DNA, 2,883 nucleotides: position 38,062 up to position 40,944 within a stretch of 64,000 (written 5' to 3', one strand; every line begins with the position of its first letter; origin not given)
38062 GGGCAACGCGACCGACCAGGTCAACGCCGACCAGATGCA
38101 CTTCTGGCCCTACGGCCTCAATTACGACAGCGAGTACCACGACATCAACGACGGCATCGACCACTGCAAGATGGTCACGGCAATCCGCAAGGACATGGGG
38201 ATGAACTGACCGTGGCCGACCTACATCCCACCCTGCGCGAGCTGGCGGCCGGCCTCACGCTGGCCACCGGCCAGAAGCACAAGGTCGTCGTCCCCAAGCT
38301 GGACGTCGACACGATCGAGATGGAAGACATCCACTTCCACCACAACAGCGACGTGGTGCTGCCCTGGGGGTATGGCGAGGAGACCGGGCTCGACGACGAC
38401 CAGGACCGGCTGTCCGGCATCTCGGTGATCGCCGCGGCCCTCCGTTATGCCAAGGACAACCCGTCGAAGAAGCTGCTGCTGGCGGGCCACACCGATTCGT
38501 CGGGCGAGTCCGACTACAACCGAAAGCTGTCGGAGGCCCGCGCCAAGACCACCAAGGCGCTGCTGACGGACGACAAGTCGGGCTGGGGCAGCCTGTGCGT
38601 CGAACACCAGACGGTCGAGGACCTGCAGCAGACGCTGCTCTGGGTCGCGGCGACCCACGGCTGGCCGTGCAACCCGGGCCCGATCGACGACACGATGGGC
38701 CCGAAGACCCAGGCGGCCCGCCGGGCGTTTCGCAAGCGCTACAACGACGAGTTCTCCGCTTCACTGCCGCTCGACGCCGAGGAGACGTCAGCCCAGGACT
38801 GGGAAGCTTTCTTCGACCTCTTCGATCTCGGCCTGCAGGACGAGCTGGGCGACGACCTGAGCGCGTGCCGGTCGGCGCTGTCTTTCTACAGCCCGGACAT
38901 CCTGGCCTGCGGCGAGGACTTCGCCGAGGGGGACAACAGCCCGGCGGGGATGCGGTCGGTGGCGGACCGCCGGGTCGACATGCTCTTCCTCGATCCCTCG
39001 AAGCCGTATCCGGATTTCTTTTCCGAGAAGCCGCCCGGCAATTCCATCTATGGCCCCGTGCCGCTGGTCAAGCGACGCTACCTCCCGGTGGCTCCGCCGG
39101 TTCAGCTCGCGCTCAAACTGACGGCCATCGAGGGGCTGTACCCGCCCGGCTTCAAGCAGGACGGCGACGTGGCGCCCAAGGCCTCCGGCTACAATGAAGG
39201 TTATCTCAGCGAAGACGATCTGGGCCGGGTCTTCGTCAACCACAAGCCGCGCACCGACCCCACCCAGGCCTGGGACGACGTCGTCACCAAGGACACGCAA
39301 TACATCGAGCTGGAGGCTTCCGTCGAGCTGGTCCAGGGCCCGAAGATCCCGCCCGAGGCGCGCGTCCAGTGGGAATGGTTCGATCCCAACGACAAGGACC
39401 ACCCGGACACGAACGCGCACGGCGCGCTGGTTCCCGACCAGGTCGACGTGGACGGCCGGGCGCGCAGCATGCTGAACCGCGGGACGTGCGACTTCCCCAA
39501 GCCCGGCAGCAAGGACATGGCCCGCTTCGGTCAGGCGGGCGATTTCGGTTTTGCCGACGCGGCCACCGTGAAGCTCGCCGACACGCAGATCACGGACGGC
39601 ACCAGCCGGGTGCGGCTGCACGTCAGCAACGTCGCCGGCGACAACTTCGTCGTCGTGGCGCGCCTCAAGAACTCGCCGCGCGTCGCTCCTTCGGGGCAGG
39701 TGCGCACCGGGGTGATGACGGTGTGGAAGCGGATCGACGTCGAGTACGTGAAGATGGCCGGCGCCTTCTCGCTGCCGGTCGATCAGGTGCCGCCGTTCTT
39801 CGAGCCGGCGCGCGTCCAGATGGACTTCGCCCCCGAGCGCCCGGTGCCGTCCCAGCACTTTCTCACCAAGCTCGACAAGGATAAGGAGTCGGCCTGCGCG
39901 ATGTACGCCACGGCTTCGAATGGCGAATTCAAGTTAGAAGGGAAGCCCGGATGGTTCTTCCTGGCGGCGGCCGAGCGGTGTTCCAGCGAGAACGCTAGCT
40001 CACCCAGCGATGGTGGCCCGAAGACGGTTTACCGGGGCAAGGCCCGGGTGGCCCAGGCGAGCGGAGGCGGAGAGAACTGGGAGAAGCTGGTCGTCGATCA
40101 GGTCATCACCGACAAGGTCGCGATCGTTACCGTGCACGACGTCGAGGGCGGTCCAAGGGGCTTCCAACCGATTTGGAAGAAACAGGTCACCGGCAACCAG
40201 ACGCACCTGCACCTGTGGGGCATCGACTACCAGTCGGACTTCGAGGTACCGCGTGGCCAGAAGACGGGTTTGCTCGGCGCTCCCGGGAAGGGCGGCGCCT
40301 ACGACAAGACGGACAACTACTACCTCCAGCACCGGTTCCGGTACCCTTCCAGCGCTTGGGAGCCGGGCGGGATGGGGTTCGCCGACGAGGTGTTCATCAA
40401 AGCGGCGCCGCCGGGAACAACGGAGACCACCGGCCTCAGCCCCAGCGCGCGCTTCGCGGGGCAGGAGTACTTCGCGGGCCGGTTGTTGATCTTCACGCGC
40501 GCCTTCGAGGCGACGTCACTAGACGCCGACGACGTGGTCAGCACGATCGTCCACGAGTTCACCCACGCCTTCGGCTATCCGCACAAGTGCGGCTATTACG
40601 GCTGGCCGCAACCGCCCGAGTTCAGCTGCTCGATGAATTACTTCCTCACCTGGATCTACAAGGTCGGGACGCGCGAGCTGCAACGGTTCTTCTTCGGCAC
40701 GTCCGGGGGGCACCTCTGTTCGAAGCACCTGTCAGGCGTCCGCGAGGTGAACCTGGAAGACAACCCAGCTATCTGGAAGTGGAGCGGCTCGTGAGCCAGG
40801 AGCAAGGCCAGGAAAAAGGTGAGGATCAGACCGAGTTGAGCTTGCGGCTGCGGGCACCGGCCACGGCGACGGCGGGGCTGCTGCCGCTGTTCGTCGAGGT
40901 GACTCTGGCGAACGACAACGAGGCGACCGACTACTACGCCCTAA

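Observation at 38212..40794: Unusual architecture: OmpA_C-like + PG_binding-like + about 550 aa of unknown sequence + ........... / Met-turn, with no detectable signal peptide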

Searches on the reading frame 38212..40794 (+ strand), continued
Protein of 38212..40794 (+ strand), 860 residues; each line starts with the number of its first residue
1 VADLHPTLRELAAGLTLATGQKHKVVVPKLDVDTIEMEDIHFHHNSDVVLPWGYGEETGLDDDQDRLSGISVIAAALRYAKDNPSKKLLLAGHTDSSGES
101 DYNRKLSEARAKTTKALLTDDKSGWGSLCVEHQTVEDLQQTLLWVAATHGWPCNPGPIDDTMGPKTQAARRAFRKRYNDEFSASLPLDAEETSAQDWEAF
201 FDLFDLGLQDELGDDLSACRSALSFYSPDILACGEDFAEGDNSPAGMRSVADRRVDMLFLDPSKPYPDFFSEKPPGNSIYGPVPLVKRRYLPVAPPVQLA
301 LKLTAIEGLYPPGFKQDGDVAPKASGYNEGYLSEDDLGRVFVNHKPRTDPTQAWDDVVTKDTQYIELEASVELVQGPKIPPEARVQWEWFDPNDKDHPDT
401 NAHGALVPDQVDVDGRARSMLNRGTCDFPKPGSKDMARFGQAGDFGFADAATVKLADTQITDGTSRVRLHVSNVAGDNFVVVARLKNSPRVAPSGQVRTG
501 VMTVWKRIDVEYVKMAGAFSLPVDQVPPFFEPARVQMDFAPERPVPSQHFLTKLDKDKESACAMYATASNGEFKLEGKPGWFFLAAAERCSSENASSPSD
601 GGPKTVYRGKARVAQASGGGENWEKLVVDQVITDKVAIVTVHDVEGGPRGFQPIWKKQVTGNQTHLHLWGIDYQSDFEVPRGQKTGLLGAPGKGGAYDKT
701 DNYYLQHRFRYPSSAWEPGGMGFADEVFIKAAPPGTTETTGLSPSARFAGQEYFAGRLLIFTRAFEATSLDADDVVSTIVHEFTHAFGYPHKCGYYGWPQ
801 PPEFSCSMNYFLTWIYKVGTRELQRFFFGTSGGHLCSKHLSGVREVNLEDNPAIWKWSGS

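Call 47: find_encoding_contigs(protein=P0031, flank=10000, max_places=2)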
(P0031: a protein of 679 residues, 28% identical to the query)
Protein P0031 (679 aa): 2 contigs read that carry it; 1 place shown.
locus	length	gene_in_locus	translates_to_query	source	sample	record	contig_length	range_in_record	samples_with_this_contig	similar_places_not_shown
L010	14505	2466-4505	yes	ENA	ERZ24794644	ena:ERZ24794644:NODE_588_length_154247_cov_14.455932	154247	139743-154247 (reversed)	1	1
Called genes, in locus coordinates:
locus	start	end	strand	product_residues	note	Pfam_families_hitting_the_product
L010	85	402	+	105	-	-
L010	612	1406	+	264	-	-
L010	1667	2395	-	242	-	-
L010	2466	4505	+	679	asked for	-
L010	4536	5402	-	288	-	-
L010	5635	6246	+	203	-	-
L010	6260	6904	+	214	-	PF01471:PG_binding_1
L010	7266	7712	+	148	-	-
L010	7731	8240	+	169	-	-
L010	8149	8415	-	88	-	-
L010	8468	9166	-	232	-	PF00691:OmpA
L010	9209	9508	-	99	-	-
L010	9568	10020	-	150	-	-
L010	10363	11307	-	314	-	PF13088:BNR_2 (faint)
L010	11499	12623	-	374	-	PF03977:OAD_beta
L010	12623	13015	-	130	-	PF25917:BSH_RND (faint), PF00364:Biotin_lipoyl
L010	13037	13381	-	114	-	PF04277:OAD_gamma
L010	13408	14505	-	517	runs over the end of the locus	PF01039:Carboxyl_trans, PF03255:ACCA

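Call 59: search_protein_families(library=padloc, proteins=[window:38212-40794:+], max_evalue=0.01)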
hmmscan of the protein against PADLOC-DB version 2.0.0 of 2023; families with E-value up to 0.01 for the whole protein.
window:38212-40794:+ (860 aa): 2 families
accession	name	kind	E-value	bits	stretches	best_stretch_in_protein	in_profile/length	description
PDLC00612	ZorB1|ZorB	-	0.00026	18.6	1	90-123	189-222/293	MotB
PDLC00609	ZorB1|ZorB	-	0.0016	16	1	88-114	136-162/232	MotB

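Call 73: fold_search(model_id=the predicted structure, library=viral)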
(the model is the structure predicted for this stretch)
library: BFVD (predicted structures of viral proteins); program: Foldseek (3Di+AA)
matches with E <= 10: 722; with E <= 0.001: 0
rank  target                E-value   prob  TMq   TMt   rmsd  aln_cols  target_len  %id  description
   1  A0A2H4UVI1            2.4e-03  0.15  0.06  0.11  24.6       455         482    6  Elongation factor 1-alpha [Bodo saltans virus]
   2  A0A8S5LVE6            7.3e-03  0.18  0.09  0.14  25.7       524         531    7  Uncharacterized protein [Siphoviridae sp. ctMsr1]
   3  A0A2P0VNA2            9.2e-03  0.16  0.08  0.09  23.7       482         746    7  Uncharacterized protein [Tetraselmis virus 1]
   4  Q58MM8                1.0e-02  0.41  0.11  0.18  22.6       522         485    8  Glycine-rich domain-containing protein [Prochlorococcus phage P-SSM2]
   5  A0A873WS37            1.1e-02  0.08  0.08  0.14  30.6       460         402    9  Uncharacterized protein [Providencia phage PSTCR5]
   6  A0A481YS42            1.2e-02  0.93  0.09  0.40   6.8       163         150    8  Uncharacterized protein [Marseillevirus LCMAC101]
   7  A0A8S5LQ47            1.5e-02  0.15  0.09  0.10  18.8       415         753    9  Uncharacterized protein [Myoviridae sp. ct0f722]
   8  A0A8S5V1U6            1.5e-02  0.06  0.06  0.07  28.2       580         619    6  Uncharacterized protein [Myoviridae sp. ctJ2i1]
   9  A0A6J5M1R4            1.8e-02  0.15  0.09  0.08  23.4       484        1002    8  Uncharacterized protein [uncultured Caudovirales phage]
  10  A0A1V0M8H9            2.0e-02  0.85  0.11  0.13  11.8       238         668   11  Envelope glycoprotein C [Columbid alphaherpesvirus 1]
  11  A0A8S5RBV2            2.1e-02  0.11  0.08  0.13  20.6       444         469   10  Translocon-associated protein beta (TRAPB) [virus sp. ctOZh10]
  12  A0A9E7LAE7            2.4e-02  0.96  0.09  0.24   6.7       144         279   13  (no name in the UniProt tables at hand)
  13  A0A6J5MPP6            2.6e-02  0.12  0.09  0.05  29.0       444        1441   10  PKD domain containing protein [uncultured Caudovirales phage]
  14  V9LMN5                4.1e-02  0.14  0.06  0.13  23.7       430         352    6  Membrane glycoprotein UL119 [Human cytomegalovirus]
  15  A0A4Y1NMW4            5.2e-02  0.20  0.06  0.05  19.9       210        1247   11  Long tail fiber protein [Acinetobacter phage AM101]
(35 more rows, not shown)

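Call 90: search_protein_families(library=pfam, proteins=[L010:5635-6246:+, L005:8713-9345:+], max_evalue=0.01)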
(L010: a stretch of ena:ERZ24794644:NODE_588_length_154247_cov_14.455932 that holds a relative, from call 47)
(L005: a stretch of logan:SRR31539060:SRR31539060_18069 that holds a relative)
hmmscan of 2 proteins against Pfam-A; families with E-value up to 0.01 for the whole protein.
L010:5635-6246:+ (203 aa): 5 families
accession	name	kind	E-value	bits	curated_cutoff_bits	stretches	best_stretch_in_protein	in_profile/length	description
PF12320.13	SbcD_C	-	0.0001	23.1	24.4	0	137-167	20-50/94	Type 5 capsule protein repressor C-terminal domain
PF13620.12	CarboxypepD_reg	-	0.0003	21.5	32.3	0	147-194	6-54/82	Carboxypeptidase regulatory-like domain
PF24025.1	Ig_DR_A0283-like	-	0.00056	20.6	27.1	0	142-193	8-61/102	DR_A0283-like, Ig-like domain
PF17802.7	SpaA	-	0.0013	19.3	23.1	0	145-193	5-57/91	Prealbumin-like fold domain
PF24107.1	DUF7382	-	0.0067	16.7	27.4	0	138-181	17-63/65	Domain of unknown function (DUF7382)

L005:8713-9345:+ (210 aa): 0 families

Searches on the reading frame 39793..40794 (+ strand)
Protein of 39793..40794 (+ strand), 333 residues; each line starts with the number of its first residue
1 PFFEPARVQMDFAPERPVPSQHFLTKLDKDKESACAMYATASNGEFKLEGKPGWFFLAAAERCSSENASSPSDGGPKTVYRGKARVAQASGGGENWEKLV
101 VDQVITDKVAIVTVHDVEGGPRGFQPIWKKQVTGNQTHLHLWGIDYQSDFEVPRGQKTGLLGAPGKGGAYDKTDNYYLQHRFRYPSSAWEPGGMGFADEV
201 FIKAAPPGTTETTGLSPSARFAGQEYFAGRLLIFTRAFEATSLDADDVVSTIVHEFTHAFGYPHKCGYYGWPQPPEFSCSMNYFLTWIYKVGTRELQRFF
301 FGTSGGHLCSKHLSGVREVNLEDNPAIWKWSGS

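Call 69: predict_structure(alignment_id=A7)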
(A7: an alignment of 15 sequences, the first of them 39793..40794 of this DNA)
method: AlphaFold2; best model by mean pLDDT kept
length: 333 residues; sequences in the alignment: 15
mean_pLDDT: 52.6   pTM: 0.53
mean pLDDT of the five models: 52.6, 49.4, 48.8, 47.5, 44.4
residues with pLDDT >= 90: 36; 70-90: 54; 50-70: 58; < 50: 185
segments of 3 or more residues with pLDDT < 50: 1-21, 43-61, 69-74, 146-172, 209-212, 217-230, 235-247, 257-333
pLDDT, mean of each block of 10 residues (from residue 1): 29 37 60 57 40 39 54 60 94 87 90 75 74 96 53 30 36 68 78 82 72 48 44 47 48 49 31 29 27 31 25 28 26 26
secondary structure, 60 per line:
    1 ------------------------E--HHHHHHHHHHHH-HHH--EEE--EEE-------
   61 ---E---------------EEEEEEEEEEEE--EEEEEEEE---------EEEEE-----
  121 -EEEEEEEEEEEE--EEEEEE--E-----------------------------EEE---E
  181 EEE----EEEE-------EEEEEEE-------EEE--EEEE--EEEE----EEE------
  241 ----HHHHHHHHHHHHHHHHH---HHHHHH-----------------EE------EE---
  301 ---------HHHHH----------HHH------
elements in order: H28-39 E46-48 E51-53 E80-91 E94-101 E111-115 E122-133 E136-141 E174-176 E180-183 E188-191 E199-205 E213-215 E218-221 E224-227 E232-234 H245-261 H265-270 H310-314
